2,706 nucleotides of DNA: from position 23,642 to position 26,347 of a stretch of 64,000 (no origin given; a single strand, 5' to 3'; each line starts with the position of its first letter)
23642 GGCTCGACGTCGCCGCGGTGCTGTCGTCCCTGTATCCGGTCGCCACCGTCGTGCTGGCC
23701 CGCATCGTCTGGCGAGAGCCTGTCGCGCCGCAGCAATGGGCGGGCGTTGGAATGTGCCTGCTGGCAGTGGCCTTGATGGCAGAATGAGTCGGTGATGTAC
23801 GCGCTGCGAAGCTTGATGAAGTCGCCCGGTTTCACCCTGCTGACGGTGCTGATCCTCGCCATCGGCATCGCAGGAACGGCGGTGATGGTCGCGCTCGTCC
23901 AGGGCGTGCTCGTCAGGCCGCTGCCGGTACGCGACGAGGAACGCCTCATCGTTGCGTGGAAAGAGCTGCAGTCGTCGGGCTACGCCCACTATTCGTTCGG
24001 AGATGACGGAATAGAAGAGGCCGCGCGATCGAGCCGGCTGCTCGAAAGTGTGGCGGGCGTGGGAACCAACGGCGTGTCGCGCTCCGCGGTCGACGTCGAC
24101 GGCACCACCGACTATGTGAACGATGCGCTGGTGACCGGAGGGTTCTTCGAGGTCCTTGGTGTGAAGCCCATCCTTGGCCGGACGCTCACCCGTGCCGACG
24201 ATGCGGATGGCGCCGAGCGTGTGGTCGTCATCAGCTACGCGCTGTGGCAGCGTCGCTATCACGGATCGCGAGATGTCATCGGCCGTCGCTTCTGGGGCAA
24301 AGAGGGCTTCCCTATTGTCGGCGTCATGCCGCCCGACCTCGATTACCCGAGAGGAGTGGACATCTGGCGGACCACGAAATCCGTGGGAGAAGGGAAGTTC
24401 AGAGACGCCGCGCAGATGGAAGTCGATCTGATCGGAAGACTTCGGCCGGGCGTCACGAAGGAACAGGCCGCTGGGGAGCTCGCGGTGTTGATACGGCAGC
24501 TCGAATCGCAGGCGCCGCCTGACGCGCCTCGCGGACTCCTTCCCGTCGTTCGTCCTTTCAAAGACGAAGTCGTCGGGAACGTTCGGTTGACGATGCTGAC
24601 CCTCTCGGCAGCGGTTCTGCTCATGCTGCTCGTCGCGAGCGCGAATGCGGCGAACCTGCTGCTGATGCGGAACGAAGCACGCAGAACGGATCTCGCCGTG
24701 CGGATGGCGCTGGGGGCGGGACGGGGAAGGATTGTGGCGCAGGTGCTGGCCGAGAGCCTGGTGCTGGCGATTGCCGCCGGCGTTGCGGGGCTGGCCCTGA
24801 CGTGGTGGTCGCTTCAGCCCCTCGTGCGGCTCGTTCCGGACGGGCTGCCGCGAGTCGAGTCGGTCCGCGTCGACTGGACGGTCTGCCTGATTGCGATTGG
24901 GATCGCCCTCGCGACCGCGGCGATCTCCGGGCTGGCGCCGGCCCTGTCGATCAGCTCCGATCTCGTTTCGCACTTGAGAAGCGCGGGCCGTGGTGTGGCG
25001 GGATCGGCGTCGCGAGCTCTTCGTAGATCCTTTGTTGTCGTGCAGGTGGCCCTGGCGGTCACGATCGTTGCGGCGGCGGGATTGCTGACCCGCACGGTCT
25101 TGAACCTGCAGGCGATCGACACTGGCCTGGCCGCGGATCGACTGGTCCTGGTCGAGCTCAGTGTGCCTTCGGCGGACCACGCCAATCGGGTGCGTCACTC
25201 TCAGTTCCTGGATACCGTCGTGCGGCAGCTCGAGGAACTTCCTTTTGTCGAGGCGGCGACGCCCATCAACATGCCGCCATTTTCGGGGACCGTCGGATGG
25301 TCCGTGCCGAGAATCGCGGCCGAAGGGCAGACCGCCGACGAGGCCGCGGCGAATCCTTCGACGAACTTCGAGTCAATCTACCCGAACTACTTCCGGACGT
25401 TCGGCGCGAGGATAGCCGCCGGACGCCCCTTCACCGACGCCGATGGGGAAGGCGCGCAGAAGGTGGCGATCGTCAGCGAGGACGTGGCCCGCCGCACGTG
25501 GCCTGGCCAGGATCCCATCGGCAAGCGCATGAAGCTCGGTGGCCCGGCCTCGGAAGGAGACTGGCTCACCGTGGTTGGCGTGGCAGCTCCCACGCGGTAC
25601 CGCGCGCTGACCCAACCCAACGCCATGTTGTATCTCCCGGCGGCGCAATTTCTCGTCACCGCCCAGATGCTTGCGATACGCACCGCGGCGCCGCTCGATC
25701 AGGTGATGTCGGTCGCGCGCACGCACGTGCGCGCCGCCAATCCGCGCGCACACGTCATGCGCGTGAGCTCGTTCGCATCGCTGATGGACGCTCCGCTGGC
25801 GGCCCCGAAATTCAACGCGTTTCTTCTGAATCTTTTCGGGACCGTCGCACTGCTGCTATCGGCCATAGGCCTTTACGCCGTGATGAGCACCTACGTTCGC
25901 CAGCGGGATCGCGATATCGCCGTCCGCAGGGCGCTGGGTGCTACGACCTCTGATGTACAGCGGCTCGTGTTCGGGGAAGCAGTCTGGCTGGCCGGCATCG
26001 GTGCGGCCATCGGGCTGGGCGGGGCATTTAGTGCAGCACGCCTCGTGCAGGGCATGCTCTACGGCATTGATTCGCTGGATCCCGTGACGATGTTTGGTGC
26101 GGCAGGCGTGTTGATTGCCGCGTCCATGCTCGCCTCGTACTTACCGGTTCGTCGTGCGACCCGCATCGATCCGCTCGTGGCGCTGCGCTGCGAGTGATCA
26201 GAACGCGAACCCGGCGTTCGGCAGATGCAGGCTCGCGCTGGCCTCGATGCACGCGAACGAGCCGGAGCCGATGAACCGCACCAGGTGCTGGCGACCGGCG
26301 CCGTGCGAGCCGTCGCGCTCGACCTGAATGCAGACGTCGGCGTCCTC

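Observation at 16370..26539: Triplicated small acidic protein family (P1/P2/P3) with no assignable family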

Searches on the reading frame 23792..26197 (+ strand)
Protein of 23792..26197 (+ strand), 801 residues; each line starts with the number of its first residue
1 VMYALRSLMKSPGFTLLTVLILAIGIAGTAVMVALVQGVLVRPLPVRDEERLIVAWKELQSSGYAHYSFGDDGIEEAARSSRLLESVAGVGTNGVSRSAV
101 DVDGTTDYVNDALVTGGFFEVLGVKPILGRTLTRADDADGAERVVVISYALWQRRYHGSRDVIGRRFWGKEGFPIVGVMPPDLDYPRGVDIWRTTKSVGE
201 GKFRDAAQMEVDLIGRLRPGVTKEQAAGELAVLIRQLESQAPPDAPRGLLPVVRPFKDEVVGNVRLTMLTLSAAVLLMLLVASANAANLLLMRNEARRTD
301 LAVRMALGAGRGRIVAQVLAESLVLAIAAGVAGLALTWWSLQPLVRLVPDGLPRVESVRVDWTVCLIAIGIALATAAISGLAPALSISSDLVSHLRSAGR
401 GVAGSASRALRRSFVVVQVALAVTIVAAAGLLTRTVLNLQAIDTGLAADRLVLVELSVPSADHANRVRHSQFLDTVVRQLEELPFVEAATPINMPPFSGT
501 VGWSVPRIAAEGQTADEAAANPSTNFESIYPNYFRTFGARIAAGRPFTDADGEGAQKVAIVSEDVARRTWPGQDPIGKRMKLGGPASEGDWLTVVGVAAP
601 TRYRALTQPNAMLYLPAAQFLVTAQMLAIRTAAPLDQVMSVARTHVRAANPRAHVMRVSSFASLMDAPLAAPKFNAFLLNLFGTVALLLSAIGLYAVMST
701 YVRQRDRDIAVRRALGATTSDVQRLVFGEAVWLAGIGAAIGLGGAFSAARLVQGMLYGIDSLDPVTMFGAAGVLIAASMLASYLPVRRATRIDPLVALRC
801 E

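Call 12: search_protein_families(library=pfam, proteins=[window:23792-26197:+], max_evalue=0.001)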
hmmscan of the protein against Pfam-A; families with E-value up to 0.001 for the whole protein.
window:23792-26197:+ (801 aa): 2 families
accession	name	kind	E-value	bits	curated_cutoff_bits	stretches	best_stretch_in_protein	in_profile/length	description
PF12704.14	MacB_PCD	-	9e-35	121.3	27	2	15-230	1-204/207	MacB-like periplasmic core domain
PF02687.27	FtsX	-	9e-31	106.9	25.5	2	681-794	2-120/120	FtsX-like permease C-terminal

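Call 87: search_protein_families(library=ncbifam, proteins=[window:23792-26197:+], max_evalue=0.001)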
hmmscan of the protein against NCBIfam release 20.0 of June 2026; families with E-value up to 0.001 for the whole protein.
window:23792-26197:+ (801 aa): 3 families
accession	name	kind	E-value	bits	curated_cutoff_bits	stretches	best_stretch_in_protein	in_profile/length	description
TIGR03434.1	ADOP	subfamily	1.2e-225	751.2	622.3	1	2-801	6-803/803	ADOP family duplicated permease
NF007826.0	PRK10535.1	equivalog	8.7e-19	67.2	966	1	677-799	523-646/648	macrolide ABC transporter ATP-binding protein/permease MacB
NF038008.1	ABC_perm_DarB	equivalog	2.1e-06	26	700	1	268-458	273-459/777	darobactin export ABC transporter permease subunit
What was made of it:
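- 23792..26197 (+): ADOP permease convergent with P3; the two stop codons abut. Calls 12 and 87 (TIGR03434, 751 bits against a cut-off of 622).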
